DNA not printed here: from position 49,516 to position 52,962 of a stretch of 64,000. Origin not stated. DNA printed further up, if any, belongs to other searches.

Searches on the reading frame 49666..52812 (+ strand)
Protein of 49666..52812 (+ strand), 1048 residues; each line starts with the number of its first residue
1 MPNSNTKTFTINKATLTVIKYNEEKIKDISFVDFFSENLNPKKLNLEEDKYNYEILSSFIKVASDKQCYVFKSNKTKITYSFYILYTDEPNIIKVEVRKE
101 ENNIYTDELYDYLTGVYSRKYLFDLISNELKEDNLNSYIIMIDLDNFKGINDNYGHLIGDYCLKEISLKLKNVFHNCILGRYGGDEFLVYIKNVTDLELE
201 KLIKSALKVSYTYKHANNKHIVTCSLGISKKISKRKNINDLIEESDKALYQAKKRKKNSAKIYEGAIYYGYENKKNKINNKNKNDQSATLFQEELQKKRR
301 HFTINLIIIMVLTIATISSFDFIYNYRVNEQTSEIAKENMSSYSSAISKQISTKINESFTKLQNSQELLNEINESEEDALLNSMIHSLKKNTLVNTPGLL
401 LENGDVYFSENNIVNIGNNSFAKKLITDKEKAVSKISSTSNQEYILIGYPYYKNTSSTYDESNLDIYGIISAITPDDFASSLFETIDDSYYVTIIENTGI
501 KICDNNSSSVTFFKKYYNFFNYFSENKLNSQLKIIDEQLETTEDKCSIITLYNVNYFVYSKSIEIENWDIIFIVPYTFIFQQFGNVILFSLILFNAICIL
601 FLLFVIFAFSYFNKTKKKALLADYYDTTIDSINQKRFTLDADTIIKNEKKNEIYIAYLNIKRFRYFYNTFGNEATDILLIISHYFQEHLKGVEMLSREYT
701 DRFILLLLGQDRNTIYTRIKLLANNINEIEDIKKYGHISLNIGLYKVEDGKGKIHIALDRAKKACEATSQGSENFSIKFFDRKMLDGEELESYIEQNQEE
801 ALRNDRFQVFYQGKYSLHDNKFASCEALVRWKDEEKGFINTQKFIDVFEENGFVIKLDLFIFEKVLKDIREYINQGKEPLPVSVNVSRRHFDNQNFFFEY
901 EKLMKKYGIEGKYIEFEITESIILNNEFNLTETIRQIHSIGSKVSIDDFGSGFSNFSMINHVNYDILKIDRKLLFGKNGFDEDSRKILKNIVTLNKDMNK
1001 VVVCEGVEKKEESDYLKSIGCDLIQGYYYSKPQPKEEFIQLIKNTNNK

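Call 44: search_protein_families(library=ncbifam, proteins=[window:49666-52812:+], max_evalue=0.00001)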
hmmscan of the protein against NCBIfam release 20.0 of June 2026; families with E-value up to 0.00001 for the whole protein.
window:49666-52812:+ (1048 aa): 26 families (the best 25 are shown)
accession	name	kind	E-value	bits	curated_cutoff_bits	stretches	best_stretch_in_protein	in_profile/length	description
NF007474.0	PRK10060.1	equivalog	1.2e-79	268.3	782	2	641-1047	255-659/663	cyclic di-GMP phosphodiesterase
NF045675.1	PhdiestaseDibA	equivalog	2.7e-75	254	980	2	633-1037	213-620/623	phosphodiesterase DibA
NF008467.0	PRK11359.1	equivalog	8e-69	232.5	857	2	630-1043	383-793/800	oxygen-sensing cyclic-di-GMP phosphodiesterase DosP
NF052458.1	PhdiestGepA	equivalog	1.3e-67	228.7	1200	2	651-1038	449-837/840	phosphodiesterase GepA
NF053781.1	cdiGMPphdstlr2612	equivalog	1.7e-57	194.9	1600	2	625-1044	842-1267/1268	Tlr1612 family c-di-GMP phosphodiesterase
NF007298.0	PRK09776.1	equivalog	2.6e-48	164.7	1135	2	647-1043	710-1107/1111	diguanylate cyclase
NF052596.1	RR_EAL_PvrR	equivalog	7.2e-40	136.8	580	1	791-1045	140-392/398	response regulator cyclic di-GMP phosphodiesterase PvrR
NF008807.1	PRK11829.1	equivalog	9.8e-39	133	733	1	678-1039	299-659/670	biofilm formation regulator HmsP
TIGR00254.1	GGDEF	domain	4.7e-38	130.5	37.4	1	110-261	7-165/168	diguanylate cyclase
NF007839.0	PRK10551.1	equivalog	5e-38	130.9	461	1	800-1045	270-513/518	cyclic di-GMP phosphodiesterase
NF045673.1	c-di-GMPRcptLapD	equivalog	6.7e-35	120.5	1020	2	624-1034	237-646/647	cyclic di-GMP receptor LapD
NF038266.1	diguan_SiaD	equivalog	5.7e-33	114.3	290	2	109-258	95-250/252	biofilm regulation diguanylate cyclase SiaD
NF007135.0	PRK09581.1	equivalog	7.7e-31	107.4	474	1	106-259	290-451/457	PleD family two-component system response regulator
NF007380.0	PRK09894.1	equivalog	5.2e-30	104.8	256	1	106-259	127-283/296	diguanylate cyclase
NF051476.1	CDiGphdiTpdA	equivalog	1e-25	90.6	1000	1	824-1030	377-568/570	cyclic di-GMP phosphodiesterase TpdA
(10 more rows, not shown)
